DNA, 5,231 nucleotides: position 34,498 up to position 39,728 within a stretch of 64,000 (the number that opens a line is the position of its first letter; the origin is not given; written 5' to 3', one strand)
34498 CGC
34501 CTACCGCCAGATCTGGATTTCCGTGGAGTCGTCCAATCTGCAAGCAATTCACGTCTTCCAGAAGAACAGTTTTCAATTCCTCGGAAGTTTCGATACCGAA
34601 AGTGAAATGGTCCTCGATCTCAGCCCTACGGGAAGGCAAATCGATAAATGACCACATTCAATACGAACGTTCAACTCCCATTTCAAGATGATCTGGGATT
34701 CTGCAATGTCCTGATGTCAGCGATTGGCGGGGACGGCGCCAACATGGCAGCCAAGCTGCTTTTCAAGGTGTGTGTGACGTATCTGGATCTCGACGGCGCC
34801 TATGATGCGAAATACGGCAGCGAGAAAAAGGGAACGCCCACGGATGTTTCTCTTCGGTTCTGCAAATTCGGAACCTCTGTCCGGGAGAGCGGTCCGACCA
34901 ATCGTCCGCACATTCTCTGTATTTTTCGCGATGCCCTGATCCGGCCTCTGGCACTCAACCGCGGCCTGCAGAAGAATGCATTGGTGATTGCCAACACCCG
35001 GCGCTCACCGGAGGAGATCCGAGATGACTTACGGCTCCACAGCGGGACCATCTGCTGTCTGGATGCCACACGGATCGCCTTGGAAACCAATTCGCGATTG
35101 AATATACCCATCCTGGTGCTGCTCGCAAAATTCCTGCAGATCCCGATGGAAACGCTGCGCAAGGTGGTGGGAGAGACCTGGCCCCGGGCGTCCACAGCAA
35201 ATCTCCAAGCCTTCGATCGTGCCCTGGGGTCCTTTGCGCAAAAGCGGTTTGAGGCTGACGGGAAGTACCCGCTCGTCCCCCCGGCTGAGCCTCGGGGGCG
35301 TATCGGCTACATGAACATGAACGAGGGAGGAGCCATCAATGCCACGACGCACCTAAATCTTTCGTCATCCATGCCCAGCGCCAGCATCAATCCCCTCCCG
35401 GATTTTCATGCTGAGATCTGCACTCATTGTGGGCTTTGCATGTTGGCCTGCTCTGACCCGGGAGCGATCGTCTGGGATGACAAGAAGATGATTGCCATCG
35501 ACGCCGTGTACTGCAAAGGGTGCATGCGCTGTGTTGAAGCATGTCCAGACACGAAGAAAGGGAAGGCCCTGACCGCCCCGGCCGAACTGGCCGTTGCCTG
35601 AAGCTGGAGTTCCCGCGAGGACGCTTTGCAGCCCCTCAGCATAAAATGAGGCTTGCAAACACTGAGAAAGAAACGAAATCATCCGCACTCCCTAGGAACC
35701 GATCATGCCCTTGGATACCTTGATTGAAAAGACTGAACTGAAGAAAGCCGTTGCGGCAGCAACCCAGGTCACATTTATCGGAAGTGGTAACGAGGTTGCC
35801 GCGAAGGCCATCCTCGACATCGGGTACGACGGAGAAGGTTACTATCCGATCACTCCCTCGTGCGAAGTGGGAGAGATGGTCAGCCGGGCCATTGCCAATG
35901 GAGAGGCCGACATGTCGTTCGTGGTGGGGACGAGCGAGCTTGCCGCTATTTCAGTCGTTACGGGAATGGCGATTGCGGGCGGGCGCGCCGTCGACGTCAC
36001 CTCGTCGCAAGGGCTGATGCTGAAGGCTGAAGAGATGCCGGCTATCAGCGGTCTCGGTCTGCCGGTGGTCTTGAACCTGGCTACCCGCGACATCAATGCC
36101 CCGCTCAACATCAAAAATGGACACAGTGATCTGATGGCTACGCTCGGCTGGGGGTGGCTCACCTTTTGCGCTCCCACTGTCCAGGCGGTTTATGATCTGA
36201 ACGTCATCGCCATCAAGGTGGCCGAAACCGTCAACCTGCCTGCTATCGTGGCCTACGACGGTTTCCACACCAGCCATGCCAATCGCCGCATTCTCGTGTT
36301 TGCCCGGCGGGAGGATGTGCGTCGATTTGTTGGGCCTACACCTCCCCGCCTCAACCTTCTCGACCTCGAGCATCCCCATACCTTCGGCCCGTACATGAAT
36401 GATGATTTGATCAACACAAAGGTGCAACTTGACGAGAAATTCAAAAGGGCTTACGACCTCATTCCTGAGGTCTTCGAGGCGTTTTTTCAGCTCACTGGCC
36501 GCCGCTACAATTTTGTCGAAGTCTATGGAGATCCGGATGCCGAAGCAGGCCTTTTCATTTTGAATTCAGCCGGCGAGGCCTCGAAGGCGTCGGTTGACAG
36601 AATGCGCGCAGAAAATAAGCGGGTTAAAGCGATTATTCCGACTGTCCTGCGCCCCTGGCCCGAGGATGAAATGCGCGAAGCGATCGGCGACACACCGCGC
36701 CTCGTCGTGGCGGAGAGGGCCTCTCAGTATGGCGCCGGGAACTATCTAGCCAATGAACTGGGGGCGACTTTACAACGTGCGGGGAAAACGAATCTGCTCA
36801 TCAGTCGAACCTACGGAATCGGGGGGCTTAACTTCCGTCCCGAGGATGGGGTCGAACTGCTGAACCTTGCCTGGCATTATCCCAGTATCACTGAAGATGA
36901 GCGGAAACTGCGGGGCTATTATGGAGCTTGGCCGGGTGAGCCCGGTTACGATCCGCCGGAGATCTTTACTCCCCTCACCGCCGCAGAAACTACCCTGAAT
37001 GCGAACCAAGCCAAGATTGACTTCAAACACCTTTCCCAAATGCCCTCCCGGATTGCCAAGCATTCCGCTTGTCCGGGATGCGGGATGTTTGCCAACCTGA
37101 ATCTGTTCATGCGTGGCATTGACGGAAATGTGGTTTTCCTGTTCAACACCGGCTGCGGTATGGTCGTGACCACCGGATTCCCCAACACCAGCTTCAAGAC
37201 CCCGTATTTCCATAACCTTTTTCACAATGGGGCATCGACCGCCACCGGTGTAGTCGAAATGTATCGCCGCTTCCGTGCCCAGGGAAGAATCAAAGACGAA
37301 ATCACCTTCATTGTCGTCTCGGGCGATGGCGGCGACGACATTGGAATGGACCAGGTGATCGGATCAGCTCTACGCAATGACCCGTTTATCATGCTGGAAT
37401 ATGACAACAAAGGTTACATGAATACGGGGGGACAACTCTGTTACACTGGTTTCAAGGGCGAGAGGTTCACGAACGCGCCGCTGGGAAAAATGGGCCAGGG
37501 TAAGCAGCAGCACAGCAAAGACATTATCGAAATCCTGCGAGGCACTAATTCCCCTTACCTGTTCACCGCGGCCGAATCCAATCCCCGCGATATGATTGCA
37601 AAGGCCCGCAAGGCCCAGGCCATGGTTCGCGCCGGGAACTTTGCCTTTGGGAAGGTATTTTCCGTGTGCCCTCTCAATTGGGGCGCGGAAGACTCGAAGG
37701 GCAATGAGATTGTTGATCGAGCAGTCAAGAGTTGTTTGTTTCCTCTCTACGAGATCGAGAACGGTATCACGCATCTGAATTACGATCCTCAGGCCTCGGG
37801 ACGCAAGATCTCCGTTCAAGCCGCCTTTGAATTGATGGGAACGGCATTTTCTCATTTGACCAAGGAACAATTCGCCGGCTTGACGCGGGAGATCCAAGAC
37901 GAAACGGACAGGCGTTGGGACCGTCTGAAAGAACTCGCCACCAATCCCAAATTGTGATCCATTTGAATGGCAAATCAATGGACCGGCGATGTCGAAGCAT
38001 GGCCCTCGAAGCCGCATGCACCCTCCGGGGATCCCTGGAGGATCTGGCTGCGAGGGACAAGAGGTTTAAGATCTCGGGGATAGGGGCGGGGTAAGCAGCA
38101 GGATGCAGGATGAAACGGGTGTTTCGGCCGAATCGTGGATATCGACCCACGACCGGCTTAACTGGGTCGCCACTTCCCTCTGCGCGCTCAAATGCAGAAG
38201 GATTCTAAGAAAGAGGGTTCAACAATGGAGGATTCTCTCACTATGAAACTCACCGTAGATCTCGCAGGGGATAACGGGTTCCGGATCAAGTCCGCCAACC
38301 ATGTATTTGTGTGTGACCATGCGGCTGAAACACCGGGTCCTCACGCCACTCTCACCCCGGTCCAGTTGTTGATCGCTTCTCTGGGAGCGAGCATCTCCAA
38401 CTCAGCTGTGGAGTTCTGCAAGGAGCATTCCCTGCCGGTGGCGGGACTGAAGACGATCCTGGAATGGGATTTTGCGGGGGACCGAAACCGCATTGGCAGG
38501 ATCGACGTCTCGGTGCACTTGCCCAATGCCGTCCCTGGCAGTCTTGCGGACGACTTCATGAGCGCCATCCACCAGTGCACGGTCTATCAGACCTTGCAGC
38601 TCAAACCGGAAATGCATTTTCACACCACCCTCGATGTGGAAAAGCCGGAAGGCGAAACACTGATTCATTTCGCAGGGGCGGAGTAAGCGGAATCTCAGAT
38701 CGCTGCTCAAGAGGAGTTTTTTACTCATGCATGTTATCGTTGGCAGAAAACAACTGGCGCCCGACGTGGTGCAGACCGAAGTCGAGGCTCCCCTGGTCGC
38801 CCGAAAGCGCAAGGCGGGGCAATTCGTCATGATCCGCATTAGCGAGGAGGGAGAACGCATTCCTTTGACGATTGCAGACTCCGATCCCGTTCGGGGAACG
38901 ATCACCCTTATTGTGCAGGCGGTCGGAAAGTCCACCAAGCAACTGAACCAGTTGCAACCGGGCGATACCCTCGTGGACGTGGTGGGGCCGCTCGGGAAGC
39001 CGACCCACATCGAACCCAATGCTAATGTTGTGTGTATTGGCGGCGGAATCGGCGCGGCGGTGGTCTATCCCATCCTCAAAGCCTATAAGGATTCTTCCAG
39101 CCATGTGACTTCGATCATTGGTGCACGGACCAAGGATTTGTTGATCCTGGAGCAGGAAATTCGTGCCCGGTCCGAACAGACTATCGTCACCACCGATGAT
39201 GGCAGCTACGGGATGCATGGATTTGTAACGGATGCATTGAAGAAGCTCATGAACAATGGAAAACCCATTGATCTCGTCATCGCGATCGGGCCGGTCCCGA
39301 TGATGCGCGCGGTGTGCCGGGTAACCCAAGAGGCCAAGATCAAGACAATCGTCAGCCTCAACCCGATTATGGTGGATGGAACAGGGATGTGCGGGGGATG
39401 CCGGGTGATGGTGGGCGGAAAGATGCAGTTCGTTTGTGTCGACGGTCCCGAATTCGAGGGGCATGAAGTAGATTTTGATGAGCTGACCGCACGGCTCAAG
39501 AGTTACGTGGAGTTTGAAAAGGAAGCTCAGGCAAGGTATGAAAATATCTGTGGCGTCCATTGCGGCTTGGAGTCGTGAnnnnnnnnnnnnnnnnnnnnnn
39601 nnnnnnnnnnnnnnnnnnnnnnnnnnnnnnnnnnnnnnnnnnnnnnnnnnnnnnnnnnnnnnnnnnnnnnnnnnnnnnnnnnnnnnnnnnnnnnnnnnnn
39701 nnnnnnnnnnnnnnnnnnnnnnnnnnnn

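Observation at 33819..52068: Recurrent regulatory architecture: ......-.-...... palindrome followed 110-190 bp later by a sigma54-like TGGCA-N7-TGC element, upstream of three operons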

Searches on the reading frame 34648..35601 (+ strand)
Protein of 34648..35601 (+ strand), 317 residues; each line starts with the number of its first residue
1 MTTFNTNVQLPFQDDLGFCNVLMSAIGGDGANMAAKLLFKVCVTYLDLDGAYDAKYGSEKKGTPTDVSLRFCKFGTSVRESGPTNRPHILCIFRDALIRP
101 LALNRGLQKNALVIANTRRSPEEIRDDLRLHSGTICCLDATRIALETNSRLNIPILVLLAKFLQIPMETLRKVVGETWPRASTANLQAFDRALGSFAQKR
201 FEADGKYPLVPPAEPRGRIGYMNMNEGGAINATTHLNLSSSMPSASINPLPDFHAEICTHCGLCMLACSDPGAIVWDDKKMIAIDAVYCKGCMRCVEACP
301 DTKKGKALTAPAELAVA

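Call 8: search_protein_families(library=pfam, proteins=[window:34648-35601:+])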
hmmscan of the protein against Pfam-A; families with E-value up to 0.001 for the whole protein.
window:34648-35601:+ (317 aa): 9 families
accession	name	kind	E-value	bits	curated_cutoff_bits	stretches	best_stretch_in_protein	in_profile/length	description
PF01558.24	POR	-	2.4e-15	57.5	27.4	1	27-193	1-172/173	Pyruvate ferredoxin/flavodoxin oxidoreductase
PF14697.11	Fer4_21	-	2.2e-08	34.5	35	1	255-300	5-52/59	4Fe-4S dicluster domain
PF12837.12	Fer4_6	-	3.6e-08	33.4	25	1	282-300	2-20/24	4Fe-4S binding domain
PF13237.11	Fer4_10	-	6.8e-08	32.8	25.5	1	254-300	5-53/53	4Fe-4S dicluster domain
PF12797.12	Fer4_2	-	4.2e-07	29.9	24.5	0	253-269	5-21/22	4Fe-4S binding domain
PF00037.32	Fer4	-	9.8e-07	28.8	21.1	0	283-300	2-19/24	4Fe-4S binding domain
PF12838.12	Fer4_7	-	1.4e-06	29.1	27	1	258-300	2-49/52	4Fe-4S dicluster domain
PF13187.11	Fer4_9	-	4.9e-06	26.9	27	1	258-301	2-49/52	4Fe-4S dicluster domain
PF12800.12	Fer4_4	-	7.2e-05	23.2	24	0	256-269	2-15/17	4Fe-4S binding domain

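Call 25: find_related_loci(query=window:34648-35601:+, collection=metagenome_contigs, flank=10000)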
Query window:34648-35601:+ (317 aa) in metagenome_contigs; peptide patterns used: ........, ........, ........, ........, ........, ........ (x = any residue, [..] = any of these).
240 stretches matched a pattern; 70 encode a relative of the query (tblastn E <= 1e-3); 70 distinct loci.
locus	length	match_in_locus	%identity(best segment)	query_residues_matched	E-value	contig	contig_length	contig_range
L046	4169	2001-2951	83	1-317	0e+0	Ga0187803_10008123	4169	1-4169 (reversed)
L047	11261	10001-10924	61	6-313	1e-126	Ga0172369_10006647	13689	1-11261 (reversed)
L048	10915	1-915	61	9-313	6e-125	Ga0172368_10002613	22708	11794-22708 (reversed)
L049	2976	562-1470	61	6-308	3e-129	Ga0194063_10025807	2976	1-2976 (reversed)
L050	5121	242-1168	59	1-313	8e-124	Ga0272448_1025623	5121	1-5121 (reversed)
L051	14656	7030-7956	60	1-313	2e-122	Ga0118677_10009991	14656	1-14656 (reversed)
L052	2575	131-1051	59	1-313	4e-127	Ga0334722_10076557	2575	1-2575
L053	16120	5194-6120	58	1-313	1e-120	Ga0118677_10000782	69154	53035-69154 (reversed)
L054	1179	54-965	60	9-311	5e-132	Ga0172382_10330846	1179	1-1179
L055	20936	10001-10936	57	6-317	2e-120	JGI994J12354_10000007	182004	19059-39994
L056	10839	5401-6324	60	6-314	2e-120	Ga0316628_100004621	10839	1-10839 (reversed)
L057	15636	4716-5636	58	7-312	2e-120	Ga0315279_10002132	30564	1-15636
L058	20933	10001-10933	58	7-317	7e-120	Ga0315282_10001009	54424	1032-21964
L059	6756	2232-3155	59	6-313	5e-120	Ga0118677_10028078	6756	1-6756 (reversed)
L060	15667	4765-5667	58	10-311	1e-119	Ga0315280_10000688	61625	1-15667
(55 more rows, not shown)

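Call 43: find_homologous_proteins(query=window:34648-35601:+, max_evalue=1e-60)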
Query window:34648-35601:+ (317 aa): 339 proteins with E <= 1e-60 among 3512 candidates; the best 120 are listed.
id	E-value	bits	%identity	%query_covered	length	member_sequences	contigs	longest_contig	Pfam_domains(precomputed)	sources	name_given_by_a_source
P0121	1.1e-199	680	92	100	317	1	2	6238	PF01558.26,PF14697.12,PF12797.13,PF12837.13,PF00037.33,PF12838.13,PF13237.12,PF13187.12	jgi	jgi:pyruvate ferredoxin oxidoreductase gamma subunit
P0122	4.2e-197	672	90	100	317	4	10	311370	PF01558.26,PF14697.12,PF12797.13,PF12837.13,PF00037.33,PF12838.13,PF13237.12,PF13187.12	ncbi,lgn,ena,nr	ncbi:MAG: 2-oxoacid:acceptor oxidoreductase family protein [Acidobacteriia bacterium]|nr:2-oxoacid:a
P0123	1.2e-188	644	86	100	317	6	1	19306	PF01558.26,PF14697.12,PF12797.13,PF12837.13,PF00037.33,PF12838.13,PF13237.12,PF13187.12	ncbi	ncbi:MAG: 2-oxoacid:acceptor oxidoreductase family protein [Terriglobia bacterium]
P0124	1.1e-184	631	93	93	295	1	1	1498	PF01558.26,PF14697.12,PF12797.13,PF12837.13,PF00037.33,PF12838.13,PF13237.12,PF13187.12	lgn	-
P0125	9.4e-178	608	82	100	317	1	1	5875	PF01558.26,PF14697.12,PF12797.13,PF12837.13,PF00037.33,PF12838.13,PF13237.12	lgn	-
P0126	1.2e-177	608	83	100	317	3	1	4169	PF01558.26,PF14697.12,PF12797.13,PF12837.13,PF00037.33,PF12838.13,PF13237.12,PF13187.12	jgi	-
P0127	7.0e-175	599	81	100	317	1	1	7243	PF01558.26,PF14697.12,PF12797.13,PF12837.13,PF00037.33,PF12838.13,PF13237.12,PF13187.12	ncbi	-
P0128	2.1e-174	597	81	98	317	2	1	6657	PF01558.26,PF14697.12,PF12797.13,PF12837.13,PF00037.33,PF12838.13,PF13237.12,PF13187.12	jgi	jgi:pyruvate ferredoxin oxidoreductase gamma subunit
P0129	1.1e-173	595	80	100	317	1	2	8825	PF01558.26,PF14697.12,PF12797.13,PF12837.13,PF00037.33,PF12838.13,PF13237.12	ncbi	-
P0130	6.2e-167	573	77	100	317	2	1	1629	PF01558.26,PF14697.12,PF12797.13,PF12837.13,PF00037.33,PF12838.13,PF13237.12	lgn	-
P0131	6.2e-161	553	74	98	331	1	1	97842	PF01558.26,PF14697.12,PF12797.13,PF12837.13,PF00037.33,PF12838.13,PF13237.12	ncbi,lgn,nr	ncbi:MAG: 2-oxoacid:acceptor oxidoreductase family protein [Acidobacteriia bacterium]|nr:2-oxoacid:a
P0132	7.0e-161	553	75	97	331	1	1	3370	PF01558.26,PF14697.12,PF12797.13,PF12837.13,PF00037.33,PF12838.13,PF13237.12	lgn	-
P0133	5.6e-158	543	73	100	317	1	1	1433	PF01558.26,PF14697.12,PF12797.13,PF12837.13,PF00037.33,PF13237.12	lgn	-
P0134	4.2e-124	432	62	97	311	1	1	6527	PF01558.26,PF14697.12,PF12797.13,PF12837.13,PF00037.33,PF12838.13,PF13237.12,PF13187.12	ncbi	-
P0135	7.0e-122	425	61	96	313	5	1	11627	PF01558.26,PF14697.12,PF12797.13,PF12837.13,PF00037.33,PF12838.13,PF13237.12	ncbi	-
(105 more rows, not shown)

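Call 44: find_encoding_contigs(protein=P0131, flank=10000, max_places=1)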
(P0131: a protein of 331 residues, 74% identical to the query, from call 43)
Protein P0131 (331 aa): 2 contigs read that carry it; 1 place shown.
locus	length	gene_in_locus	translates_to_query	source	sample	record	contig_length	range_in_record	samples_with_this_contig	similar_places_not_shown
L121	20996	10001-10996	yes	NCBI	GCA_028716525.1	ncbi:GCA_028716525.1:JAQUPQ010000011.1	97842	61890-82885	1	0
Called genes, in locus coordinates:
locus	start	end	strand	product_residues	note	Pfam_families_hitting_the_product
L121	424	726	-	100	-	PF07883:Cupin_2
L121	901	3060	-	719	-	PF16254:DUF4910, PF04389:Peptidase_M28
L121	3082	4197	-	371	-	PF01734:Patatin, PF19890:DUF6363 (weak)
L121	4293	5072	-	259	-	PF00106:adh_short, PF01370:Epimerase (weak), PF08659:KR, PF13561:adh_short_C2, PF23441:SDR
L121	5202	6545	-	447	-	PF00266:Aminotran_5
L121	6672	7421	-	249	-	PF00702:Hydrolase, PF13419:HAD_2, PF13242:Hydrolase_like (weak)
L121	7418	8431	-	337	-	-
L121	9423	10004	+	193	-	PF13302:Acetyltransf_3, PF13420:Acetyltransf_4 (weak), PF00583:Acetyltransf_1, PF13673:Acetyltransf_10, PF13508:Acetyltransf_7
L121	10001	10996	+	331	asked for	PF01558:POR, PF12797:Fer4_2 (faint), PF00037:Fer4 (faint), PF12837:Fer4_6 (faint), PF12838:Fer4_7 (weak), PF13237:Fer4_10, PF14697:Fer4_21 (weak)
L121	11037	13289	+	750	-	PF01855:POR_N, PF17147:PFOR_II, PF02775:TPP_enzyme_C (weak)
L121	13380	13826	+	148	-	-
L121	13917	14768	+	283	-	PF10418:DHODB_Fe-S_bind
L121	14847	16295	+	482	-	PF14691:Fer4_20, PF07992:Pyr_redox_2, PF13738:Pyr_redox_3 (faint), PF01262:AlaDh_PNT_C (faint), PF00070:Pyr_redox (weak)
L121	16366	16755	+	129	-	PF02566:OsmC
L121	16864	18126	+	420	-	PF02812:ELFV_dehydrog_N, PF00208:ELFV_dehydrog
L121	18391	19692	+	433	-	PF04055:Radical_SAM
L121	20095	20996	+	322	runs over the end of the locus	PF03264:Cytochrom_NNT (faint), PF13435:Cytochrome_C554 (faint), PF22113:Mtrc-MtrF_II-IV_dom (faint), PF14522:Cytochrome_C7 (faint), PF22678:Cytochrom_c_NrfB-like (weak), PF09699:Paired_CXXCH_1, PF14537:Cytochrom_c3_2 (weak), PF09699:Paired_CXXCH_1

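Call 45: find_encoding_contigs(protein=P0123, flank=10000, max_places=1)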
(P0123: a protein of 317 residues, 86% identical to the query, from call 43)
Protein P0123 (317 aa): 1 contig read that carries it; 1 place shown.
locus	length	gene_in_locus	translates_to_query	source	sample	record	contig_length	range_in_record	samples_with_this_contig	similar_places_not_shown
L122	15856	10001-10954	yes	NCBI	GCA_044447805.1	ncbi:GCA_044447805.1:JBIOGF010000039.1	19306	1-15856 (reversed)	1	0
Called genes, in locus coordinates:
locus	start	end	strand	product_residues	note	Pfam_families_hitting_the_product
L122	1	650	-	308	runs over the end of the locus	PF00583:Acetyltransf_1, PF13673:Acetyltransf_10 (weak), PF13508:Acetyltransf_7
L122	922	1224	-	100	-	PF07883:Cupin_2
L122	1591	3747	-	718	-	PF16254:DUF4910, PF04389:Peptidase_M28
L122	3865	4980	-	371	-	PF01734:Patatin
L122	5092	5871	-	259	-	PF23441:SDR, PF00106:adh_short, PF08659:KR, PF13561:adh_short_C2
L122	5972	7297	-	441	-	PF00266:Aminotran_5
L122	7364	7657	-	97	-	-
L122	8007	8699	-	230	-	PF00702:Hydrolase, PF12710:HAD (weak), PF13419:HAD_2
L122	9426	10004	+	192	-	PF13302:Acetyltransf_3, PF13420:Acetyltransf_4 (weak), PF00583:Acetyltransf_1, PF13673:Acetyltransf_10, PF13508:Acetyltransf_7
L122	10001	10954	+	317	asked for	PF01558:POR, PF13187:Fer4_9 (faint), PF00037:Fer4 (faint), PF12797:Fer4_2 (faint), PF12837:Fer4_6 (faint), PF12838:Fer4_7 (weak), PF13237:Fer4_10 (weak), PF14697:Fer4_21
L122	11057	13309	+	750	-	PF01855:POR_N, PF17147:PFOR_II, PF02775:TPP_enzyme_C (weak)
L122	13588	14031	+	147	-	PF02566:OsmC (weak)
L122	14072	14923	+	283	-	PF10418:DHODB_Fe-S_bind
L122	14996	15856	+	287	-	PF14691:Fer4_20, PF07992:Pyr_redox_2, PF13450:NAD_binding_8 (weak)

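Call 46: find_encoding_contigs(protein=P0129, flank=10000, max_places=1)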
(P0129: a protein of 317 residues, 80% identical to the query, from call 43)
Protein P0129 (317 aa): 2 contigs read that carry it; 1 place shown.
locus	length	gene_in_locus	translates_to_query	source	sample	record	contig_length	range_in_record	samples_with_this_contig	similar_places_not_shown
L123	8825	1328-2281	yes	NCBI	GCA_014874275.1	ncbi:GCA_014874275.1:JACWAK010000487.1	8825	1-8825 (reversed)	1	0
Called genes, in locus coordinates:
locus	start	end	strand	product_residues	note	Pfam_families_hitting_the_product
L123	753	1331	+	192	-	PF13302:Acetyltransf_3, PF13420:Acetyltransf_4, PF00583:Acetyltransf_1, PF13673:Acetyltransf_10, PF13508:Acetyltransf_7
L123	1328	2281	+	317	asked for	PF01558:POR, PF12838:Fer4_7 (weak), PF00037:Fer4 (faint), PF12797:Fer4_2 (faint), PF12837:Fer4_6 (faint), PF13237:Fer4_10 (weak), PF14697:Fer4_21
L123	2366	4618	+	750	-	PF01855:POR_N, PF17147:PFOR_II, PF02775:TPP_enzyme_C (weak)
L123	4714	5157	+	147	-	PF02566:OsmC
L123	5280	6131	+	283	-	PF10418:DHODB_Fe-S_bind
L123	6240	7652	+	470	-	PF14691:Fer4_20, PF01262:AlaDh_PNT_C (faint), PF07992:Pyr_redox_2, PF13738:Pyr_redox_3 (faint), PF00070:Pyr_redox (weak)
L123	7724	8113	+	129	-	PF02566:OsmC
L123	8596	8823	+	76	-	?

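Call 47: find_encoding_contigs(protein=P0127, flank=10000, max_places=1)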
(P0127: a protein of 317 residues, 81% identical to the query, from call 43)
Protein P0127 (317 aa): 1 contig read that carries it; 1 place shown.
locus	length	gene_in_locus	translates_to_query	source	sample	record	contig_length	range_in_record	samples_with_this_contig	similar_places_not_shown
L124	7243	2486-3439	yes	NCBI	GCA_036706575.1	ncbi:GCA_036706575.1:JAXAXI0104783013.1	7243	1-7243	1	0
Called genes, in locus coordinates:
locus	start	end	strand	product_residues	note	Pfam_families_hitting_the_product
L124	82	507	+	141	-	PF22746:SHOCT-like_DUF2089-C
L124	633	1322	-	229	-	PF00702:Hydrolase, PF12710:HAD (weak), PF13419:HAD_2, PF13242:Hydrolase_like (weak)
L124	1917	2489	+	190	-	PF13302:Acetyltransf_3, PF13420:Acetyltransf_4 (weak), PF00583:Acetyltransf_1, PF13673:Acetyltransf_10, PF13508:Acetyltransf_7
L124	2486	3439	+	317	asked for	PF01558:POR, PF00037:Fer4 (faint), PF12797:Fer4_2 (faint), PF12837:Fer4_6 (faint), PF12838:Fer4_7 (weak), PF13187:Fer4_9 (weak), PF13237:Fer4_10 (weak), PF14697:Fer4_21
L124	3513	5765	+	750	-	PF01855:POR_N, PF17147:PFOR_II, PF02775:TPP_enzyme_C (weak)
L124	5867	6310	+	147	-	PF02566:OsmC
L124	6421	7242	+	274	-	?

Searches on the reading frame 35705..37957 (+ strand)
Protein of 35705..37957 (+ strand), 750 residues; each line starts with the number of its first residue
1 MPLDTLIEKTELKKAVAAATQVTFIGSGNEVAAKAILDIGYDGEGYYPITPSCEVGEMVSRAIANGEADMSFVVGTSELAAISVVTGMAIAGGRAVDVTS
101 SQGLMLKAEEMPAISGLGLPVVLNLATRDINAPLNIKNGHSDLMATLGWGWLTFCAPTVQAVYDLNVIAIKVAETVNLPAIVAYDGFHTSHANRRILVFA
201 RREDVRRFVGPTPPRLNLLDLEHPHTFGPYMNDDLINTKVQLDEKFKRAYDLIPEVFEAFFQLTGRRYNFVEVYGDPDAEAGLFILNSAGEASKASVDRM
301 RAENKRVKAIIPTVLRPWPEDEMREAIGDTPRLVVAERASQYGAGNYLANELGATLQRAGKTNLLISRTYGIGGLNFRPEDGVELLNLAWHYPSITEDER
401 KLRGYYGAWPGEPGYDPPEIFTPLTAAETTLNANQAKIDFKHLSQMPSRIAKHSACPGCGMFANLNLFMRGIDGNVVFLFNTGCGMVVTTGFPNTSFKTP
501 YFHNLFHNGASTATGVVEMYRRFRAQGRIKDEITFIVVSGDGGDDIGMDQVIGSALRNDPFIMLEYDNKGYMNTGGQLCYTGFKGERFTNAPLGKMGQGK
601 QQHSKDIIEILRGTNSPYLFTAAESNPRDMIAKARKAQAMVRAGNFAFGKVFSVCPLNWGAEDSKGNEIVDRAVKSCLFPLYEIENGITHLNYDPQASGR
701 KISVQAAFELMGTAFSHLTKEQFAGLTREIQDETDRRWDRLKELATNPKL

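Call 8: search_protein_families(library=pfam, proteins=[window:35705-37957:+])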
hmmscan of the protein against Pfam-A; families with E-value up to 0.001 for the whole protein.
window:35705-37957:+ (750 aa): 3 families
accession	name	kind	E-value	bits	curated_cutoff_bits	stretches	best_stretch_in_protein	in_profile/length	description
PF01855.24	POR_N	-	3.9e-48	164.6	27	1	45-258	12-227/231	Pyruvate flavodoxin/ferredoxin oxidoreductase, thiamine diP-bdg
PF17147.9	PFOR_II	-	1.7e-10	41.6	27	1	279-381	1-101/102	Pyruvate:ferredoxin oxidoreductase core domain II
PF02775.26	TPP_enzyme_C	-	1.3e-05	25.4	21.9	1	494-637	18-140/151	Thiamine pyrophosphate enzyme, C-terminal TPP binding domain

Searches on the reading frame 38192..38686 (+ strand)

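Call 8: search_protein_families(library=pfam, proteins=[window:38192-38686:+])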
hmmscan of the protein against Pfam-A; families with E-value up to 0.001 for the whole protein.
window:38192-38686:+ (164 aa): 1 family
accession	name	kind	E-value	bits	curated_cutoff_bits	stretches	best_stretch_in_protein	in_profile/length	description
PF02566.24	OsmC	-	2.6e-08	34.6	27.5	1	51-139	3-95/100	OsmC-like protein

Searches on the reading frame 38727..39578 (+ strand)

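Call 8: search_protein_families(library=pfam, proteins=[window:38727-39578:+])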
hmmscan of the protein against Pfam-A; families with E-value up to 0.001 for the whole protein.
window:38727-39578:+ (283 aa): 3 families
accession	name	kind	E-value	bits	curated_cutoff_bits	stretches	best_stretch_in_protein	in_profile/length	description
PF10418.14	DHODB_Fe-S_bind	-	1.7e-12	47.3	23.9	1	212-249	1-41/41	Iron-sulfur cluster binding domain of dihydroorotate dehydrogenase B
PF00970.30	FAD_binding_6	-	3.3e-05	24.6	21.1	1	27-91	29-96/99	Oxidoreductase FAD-binding domain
PF00175.26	NAD_binding_1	-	6.2e-05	24.1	22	1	104-197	2-108/109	Oxidoreductase NAD-binding domain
